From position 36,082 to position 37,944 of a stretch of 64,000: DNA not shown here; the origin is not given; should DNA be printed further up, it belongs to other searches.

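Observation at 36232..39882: Chromosomal NAMPT-like + HAD phosphatase + Prs-like + NUDIX cluster: NAD salvage or a NARP1-type NAD reconstitution module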

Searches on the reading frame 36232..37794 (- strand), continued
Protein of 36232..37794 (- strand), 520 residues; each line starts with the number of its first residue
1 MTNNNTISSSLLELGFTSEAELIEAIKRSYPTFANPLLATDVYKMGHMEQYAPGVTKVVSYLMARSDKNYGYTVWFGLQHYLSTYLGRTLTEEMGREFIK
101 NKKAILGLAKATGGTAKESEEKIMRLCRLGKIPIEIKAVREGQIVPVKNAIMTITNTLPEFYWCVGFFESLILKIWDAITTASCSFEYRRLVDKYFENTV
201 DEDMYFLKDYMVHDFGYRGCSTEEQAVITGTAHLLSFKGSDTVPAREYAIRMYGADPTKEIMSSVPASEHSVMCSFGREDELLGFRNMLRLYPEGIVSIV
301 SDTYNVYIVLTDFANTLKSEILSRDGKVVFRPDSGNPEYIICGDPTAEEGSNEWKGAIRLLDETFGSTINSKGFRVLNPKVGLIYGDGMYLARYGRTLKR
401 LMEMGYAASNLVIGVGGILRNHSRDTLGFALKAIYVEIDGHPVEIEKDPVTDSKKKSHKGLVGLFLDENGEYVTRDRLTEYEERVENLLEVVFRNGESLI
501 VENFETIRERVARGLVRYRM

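Call 52: search_solved_structures(query=window:36232-37794:-, max_evalue=1e-70, show_alignments=5)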
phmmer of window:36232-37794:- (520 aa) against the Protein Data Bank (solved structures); distinct sequences matched with E-value up to 1e-70: 6.
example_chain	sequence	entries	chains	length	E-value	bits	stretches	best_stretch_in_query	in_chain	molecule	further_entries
9w5w_A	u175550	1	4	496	3.5e-99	335.9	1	37-509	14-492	Nicotinamide phosphoribosyltransferase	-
9w5x_A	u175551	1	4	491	4.1e-99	335.7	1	37-509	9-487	Nicotinamide phosphoribosyltransferase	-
9ke8_A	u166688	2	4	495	1.5e-87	297.5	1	33-511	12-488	Nicotinamide phosphoribosyltransferase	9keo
7yqo_A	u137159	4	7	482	6.8e-75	255.8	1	34-509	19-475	Pre-B cell enhancing factor related protein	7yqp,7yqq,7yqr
8igz_A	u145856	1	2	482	6.5e-72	245.9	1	34-509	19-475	Pre-B cell enhancing factor related protein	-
6tac_A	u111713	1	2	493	1e-71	245.3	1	35-510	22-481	Nicotinamide phosphoribosyltransferase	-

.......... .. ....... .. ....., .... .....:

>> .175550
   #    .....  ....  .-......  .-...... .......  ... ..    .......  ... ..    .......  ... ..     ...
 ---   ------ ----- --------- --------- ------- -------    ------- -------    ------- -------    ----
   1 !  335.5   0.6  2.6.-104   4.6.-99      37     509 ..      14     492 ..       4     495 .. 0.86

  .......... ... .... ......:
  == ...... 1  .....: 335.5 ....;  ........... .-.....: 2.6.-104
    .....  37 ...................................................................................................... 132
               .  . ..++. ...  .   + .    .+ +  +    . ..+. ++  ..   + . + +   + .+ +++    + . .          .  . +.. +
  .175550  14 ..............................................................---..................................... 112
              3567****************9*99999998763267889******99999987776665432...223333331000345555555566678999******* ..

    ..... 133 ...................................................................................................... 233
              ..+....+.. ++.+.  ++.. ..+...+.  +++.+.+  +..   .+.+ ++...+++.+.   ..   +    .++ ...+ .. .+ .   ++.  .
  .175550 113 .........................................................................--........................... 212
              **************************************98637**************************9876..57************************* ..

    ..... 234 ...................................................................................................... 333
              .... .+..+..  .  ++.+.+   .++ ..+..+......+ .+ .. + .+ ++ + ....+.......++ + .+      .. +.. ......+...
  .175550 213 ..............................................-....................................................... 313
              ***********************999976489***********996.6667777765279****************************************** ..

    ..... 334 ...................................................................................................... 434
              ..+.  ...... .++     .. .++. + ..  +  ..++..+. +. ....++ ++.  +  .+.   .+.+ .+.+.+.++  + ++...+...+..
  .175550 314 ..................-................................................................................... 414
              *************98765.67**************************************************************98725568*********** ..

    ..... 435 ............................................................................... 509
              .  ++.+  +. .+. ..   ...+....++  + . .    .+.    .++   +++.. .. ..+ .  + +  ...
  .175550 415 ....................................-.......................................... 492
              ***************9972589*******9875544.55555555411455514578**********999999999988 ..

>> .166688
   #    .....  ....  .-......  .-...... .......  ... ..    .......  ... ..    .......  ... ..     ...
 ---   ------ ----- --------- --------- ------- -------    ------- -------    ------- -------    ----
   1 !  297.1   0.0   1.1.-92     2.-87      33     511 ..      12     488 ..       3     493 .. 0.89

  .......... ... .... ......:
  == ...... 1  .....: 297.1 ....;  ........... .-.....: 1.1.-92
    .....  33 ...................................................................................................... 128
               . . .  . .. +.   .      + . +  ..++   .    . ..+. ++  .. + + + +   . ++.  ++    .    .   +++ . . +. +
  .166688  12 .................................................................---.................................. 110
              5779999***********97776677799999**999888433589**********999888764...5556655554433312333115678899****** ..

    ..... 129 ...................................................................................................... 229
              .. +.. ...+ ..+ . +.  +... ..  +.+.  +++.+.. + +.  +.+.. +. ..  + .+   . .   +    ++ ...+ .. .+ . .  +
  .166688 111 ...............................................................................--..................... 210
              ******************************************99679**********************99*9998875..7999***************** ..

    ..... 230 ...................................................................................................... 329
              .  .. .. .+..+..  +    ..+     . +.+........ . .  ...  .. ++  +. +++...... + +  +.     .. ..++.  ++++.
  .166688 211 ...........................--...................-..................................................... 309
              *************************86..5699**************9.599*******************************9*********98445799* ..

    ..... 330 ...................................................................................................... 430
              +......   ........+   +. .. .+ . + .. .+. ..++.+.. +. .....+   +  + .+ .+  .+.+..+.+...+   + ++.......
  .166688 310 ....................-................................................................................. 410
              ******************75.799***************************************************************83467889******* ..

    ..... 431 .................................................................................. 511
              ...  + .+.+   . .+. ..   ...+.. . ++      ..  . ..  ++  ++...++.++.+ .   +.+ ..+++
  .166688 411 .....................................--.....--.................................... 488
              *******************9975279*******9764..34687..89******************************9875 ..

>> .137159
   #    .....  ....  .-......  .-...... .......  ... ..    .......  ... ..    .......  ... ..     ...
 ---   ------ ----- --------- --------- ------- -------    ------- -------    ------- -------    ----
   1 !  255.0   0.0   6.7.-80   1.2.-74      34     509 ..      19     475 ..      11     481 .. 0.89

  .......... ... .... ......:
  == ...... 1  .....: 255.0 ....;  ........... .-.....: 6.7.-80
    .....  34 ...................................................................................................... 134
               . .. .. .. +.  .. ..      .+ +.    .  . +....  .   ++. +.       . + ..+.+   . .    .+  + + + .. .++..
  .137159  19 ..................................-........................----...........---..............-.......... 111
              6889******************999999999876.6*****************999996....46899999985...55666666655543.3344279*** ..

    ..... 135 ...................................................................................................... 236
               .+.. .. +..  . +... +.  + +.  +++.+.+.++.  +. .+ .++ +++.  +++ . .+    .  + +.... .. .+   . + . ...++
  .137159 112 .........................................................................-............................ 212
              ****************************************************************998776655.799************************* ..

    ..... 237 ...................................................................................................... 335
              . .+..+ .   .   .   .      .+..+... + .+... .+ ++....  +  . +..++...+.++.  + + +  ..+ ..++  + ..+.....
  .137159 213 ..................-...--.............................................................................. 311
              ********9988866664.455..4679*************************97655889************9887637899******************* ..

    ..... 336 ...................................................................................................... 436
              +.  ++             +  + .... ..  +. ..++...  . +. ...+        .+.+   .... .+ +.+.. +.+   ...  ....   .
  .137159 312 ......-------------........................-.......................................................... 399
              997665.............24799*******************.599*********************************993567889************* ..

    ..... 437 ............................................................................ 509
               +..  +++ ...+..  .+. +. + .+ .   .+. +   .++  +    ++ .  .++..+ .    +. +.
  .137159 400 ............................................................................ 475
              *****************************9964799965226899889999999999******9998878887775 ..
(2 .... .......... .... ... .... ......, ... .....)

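Call 72: search_protein_families(library=padloc, proteins=[window:36232-37794:-], max_evalue=0.01)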
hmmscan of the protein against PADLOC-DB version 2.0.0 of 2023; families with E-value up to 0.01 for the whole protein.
window:36232-37794:- (520 aa): 0 families

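Call 89: find_encoding_contigs(protein=P0121, flank=2000, max_places=2)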
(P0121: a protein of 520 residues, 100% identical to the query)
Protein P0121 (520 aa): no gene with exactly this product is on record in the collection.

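Call 109: list_cluster_members(proteins=[window:36232-37794:-, window:24373-27603:+, window:32992-34197:+, window:39262-39882:+])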
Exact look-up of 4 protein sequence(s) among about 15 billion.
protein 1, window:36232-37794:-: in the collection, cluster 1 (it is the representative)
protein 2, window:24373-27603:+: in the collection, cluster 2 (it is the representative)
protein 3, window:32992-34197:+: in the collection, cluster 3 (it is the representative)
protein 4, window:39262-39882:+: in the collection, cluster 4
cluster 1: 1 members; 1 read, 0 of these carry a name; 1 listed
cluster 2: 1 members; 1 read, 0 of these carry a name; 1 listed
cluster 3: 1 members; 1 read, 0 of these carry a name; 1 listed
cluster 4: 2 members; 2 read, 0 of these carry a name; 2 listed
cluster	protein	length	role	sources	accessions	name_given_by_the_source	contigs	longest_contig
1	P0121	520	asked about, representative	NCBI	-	-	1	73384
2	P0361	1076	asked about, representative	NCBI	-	-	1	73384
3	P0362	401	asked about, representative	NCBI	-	-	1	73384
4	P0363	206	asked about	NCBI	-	-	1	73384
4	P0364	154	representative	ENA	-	-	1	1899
